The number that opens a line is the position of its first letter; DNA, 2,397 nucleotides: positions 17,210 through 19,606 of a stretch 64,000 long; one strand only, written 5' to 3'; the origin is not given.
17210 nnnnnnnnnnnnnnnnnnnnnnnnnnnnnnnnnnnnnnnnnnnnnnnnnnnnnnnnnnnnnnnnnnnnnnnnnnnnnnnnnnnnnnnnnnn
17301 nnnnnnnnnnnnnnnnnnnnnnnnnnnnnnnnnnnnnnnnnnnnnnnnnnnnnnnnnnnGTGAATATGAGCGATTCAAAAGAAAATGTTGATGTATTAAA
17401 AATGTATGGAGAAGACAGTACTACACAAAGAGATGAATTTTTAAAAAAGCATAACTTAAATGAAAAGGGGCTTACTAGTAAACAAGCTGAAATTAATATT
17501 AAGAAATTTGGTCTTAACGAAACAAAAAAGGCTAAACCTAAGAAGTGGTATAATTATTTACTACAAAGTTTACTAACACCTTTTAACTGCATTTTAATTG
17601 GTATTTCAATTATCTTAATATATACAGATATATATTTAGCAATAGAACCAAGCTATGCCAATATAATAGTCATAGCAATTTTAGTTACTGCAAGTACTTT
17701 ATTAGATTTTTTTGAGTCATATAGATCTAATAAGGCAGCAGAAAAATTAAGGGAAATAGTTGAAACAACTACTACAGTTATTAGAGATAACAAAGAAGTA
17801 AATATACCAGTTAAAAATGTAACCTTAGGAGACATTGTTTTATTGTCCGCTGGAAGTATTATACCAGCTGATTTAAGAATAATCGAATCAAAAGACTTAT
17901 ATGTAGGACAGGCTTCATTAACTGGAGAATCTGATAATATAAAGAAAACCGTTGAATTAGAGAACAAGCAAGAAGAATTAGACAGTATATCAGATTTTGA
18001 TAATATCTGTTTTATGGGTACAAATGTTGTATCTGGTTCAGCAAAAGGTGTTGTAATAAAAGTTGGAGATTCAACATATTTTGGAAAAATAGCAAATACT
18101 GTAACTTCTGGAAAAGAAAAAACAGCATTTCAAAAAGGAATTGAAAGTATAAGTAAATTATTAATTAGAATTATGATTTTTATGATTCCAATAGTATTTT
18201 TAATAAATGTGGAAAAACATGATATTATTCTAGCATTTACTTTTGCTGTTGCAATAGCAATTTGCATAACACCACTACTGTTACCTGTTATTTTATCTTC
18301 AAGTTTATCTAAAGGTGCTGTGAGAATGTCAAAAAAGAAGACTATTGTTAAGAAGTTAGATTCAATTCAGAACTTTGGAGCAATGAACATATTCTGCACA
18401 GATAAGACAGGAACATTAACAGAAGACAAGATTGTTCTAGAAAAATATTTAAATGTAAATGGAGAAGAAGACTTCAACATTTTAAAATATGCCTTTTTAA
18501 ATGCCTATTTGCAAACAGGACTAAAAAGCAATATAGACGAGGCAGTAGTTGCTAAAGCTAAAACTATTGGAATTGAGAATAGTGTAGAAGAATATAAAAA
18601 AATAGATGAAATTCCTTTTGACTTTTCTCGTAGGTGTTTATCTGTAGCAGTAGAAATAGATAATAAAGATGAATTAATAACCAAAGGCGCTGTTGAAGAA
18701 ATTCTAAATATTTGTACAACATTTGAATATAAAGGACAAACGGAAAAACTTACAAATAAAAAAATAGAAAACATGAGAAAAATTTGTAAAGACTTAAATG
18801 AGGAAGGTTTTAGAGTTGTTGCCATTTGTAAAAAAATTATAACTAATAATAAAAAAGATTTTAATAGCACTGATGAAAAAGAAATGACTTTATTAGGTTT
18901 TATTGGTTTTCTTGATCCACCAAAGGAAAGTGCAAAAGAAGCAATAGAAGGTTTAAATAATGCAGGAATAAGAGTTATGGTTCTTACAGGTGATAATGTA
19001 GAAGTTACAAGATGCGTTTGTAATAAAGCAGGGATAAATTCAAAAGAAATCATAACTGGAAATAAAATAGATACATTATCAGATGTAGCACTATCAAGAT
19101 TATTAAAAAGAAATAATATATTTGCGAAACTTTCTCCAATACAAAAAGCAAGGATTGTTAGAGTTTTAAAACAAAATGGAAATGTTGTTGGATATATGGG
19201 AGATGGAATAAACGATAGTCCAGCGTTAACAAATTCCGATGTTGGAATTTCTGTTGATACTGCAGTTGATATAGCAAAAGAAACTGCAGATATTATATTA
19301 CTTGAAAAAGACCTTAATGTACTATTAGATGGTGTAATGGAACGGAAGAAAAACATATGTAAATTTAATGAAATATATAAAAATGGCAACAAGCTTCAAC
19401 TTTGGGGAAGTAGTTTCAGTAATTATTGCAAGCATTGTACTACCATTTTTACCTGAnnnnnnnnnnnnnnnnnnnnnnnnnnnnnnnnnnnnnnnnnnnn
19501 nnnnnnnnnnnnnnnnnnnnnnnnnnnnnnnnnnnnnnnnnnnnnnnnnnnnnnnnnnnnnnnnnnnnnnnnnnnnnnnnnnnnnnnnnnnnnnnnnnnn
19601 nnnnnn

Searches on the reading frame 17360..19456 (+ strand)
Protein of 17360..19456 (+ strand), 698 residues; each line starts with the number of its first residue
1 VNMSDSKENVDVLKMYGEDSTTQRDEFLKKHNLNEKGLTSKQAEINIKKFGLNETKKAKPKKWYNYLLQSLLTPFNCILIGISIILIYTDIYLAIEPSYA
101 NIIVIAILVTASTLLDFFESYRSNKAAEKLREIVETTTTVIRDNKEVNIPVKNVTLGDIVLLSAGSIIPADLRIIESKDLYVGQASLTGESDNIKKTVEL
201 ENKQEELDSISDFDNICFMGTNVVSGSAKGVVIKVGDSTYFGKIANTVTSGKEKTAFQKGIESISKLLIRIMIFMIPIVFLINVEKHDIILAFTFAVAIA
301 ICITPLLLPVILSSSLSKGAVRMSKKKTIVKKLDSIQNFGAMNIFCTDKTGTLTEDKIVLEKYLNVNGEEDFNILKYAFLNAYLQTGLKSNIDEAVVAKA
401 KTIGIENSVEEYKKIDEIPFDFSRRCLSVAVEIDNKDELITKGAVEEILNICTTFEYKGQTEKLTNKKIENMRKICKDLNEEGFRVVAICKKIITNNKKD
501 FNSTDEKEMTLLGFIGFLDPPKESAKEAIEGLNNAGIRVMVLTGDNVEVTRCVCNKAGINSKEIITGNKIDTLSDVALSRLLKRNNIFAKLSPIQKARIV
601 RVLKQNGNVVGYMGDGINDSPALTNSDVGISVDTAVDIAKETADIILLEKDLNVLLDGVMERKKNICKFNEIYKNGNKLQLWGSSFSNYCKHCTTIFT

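Call 54: search_protein_families(library=pfam, proteins=[window:17360-19456:+], max_evalue=0.00001)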
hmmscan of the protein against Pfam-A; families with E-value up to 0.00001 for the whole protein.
window:17360-19456:+ (698 aa): 4 families
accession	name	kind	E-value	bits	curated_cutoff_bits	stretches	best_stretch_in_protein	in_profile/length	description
PF00122.25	E1-E2_ATPase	-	8.6e-42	143.1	28.1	1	134-326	3-181/181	E1-E2 ATPase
PF00702.32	Hydrolase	-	4.1e-15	57.1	26.4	1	343-625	2-189/191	haloacid dehalogenase-like hydrolase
PF00690.31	Cation_ATPase_N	-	3.3e-12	46.3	20.4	1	25-85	7-68/69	Cation transporter/ATPase, N-terminus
PF13246.12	Cation_ATPase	-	2.5e-10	40.7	21.7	1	397-454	31-90/91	Cation transport ATPase (P-type)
